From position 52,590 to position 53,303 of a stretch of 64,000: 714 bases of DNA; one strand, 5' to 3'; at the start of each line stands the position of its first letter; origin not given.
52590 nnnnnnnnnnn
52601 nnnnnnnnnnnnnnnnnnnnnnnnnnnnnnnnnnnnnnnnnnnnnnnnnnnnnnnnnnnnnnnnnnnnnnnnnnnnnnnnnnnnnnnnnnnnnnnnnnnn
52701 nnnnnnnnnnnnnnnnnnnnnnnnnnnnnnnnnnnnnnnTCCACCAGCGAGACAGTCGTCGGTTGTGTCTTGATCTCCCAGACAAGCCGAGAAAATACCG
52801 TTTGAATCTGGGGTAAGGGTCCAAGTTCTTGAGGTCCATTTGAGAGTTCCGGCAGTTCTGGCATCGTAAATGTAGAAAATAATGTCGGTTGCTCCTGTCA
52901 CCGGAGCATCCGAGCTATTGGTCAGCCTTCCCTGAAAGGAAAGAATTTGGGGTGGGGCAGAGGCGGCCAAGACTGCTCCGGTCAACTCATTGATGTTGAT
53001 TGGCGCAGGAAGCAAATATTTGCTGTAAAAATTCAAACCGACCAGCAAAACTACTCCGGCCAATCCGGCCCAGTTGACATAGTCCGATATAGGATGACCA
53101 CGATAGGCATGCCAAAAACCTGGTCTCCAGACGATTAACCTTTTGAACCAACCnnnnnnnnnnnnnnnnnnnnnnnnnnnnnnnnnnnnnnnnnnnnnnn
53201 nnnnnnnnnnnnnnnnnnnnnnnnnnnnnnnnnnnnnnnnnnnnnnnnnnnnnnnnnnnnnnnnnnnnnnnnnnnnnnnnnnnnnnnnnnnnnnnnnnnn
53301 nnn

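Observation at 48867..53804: Second giant (1645 aa) with tandem integrase SAM-like DNA-binding domains but no recombinase catalytic domain, sharing the C-terminal module of the first giant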

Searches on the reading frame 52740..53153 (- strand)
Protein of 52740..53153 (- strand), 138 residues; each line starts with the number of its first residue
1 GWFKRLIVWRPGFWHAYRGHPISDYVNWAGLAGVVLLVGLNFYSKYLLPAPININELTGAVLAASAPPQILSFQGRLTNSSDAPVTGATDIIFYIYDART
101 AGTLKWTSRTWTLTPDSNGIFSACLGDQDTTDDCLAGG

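Call 42: find_related_loci(query=A3, collection=genome_contigs, flank=8000)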
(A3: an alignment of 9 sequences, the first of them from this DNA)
Query A3 (138 aa) in genome_contigs; peptide patterns used: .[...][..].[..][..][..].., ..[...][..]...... (x = any residue, [..] = any of these).
157 stretches matched a pattern; 67 encode a relative of the query (tblastn E <= 1e-3); 66 distinct loci.
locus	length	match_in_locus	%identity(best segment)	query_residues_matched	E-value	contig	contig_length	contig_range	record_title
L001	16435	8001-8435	46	2-135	6e-39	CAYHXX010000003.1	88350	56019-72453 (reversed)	MAG TPA_asm: uncultured Gammaproteobacteria bacterium isolate ERP119705_co16_46 genome assembly, contig: NODE_108_length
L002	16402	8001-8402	54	10-138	6e-39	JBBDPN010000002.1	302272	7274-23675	MAG: Candidatus Woykebacteria bacterium isolate LejiaB_43_27 Lejia_B_33_length_302272_cov_16, whole genome shotgun seque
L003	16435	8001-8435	49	2-135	2e-38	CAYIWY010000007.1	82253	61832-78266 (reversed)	MAG TPA_asm: uncultured Gammaproteobacteria bacterium isolate ERP119705_co4_291 genome assembly, contig: NODE_115_length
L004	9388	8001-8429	45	2-132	2e-37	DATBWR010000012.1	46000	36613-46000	MAG TPA_asm: Candidatus Nanoarchaeia archaeon isolate SMAG_U7546 k141_514492, whole genome shotgun sequence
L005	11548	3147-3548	46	10-138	6e-35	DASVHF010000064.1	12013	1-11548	MAG TPA_asm: Candidatus Nanoarchaeia archaeon isolate SMAG_U2959 k141_368253, whole genome shotgun sequence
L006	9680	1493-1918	53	3-138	1e-44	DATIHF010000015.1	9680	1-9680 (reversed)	MAG TPA_asm: Candidatus Saccharimonadales bacterium isolate SMAG_U15631 k141_550911, whole genome shotgun sequence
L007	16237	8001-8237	59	57-135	6e-28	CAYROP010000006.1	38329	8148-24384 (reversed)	MAG TPA_asm: uncultured Gammaproteobacteria bacterium isolate SRP173033_co3_106 genome assembly, contig: NODE_1086_lengt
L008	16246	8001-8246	55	49-135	2e-27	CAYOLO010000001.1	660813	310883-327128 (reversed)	MAG TPA_asm: uncultured Gammaproteobacteria bacterium isolate binchicken_co16_225 genome assembly, contig: NODE_2_length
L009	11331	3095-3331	57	57-135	8e-27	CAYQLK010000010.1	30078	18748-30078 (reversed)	MAG TPA_asm: uncultured Gammaproteobacteria bacterium isolate SRP286056_co1_654 genome assembly, contig: NODE_1717_lengt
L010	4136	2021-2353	42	10-126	4e-23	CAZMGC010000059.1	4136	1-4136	MAG TPA_asm: uncultured Gammaproteobacteria bacterium isolate SRP278252_co2_146 genome assembly, contig: NODE_47399_leng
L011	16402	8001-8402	36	2-135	3e-22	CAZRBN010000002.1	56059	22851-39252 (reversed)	MAG TPA_asm: uncultured Gammaproteobacteria bacterium isolate SRP272529_co1_183 genome assembly, contig: NODE_647_length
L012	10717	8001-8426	35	10-135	7e-22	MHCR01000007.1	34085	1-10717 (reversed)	MAG: Candidatus Woykebacteria bacterium RBG_16_39_9b RBG_16_scaffold_1595, whole genome shotgun sequence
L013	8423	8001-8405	35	1-135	9e-22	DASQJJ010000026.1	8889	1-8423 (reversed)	MAG TPA_asm: Candidatus Eisenbacteria bacterium isolate SMAG_U11883 k141_27178, whole genome shotgun sequence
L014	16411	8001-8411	39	10-135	3e-21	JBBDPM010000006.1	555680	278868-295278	MAG: Candidatus Woykebacteria bacterium isolate LejiaB_42_22 Lejia_B_6_length_555680_cov_13, whole genome shotgun sequen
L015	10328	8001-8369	40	1-127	6e-20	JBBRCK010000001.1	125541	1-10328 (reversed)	MAG: Candidatus Levyibacteriota bacterium isolate Co_metawrap_2398 Cmw_2398_k141_29021768_length_125541_cov_20.8031, who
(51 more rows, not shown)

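Call 97: search_solved_structures(query=A3, max_evalue=1)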
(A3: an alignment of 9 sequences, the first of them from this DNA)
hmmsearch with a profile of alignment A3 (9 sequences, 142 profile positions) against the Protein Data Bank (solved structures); distinct sequences matched with E-value up to 1: 5.
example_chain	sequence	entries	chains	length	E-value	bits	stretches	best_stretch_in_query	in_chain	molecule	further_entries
7u02_B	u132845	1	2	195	0.14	15.3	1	68-126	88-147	WYL domain-containing protein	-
7tzv_A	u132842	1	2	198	0.14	15.3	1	68-126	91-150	WYL domain-containing protein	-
9cu3_B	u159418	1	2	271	0.25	14.5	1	68-126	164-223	WYL domain-containing protein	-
9pfq_Q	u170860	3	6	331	0.34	14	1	68-126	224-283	WYL domain-containing protein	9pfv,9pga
8tp8_A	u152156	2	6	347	0.37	13.9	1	68-126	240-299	DeoR-family transcriptional regulator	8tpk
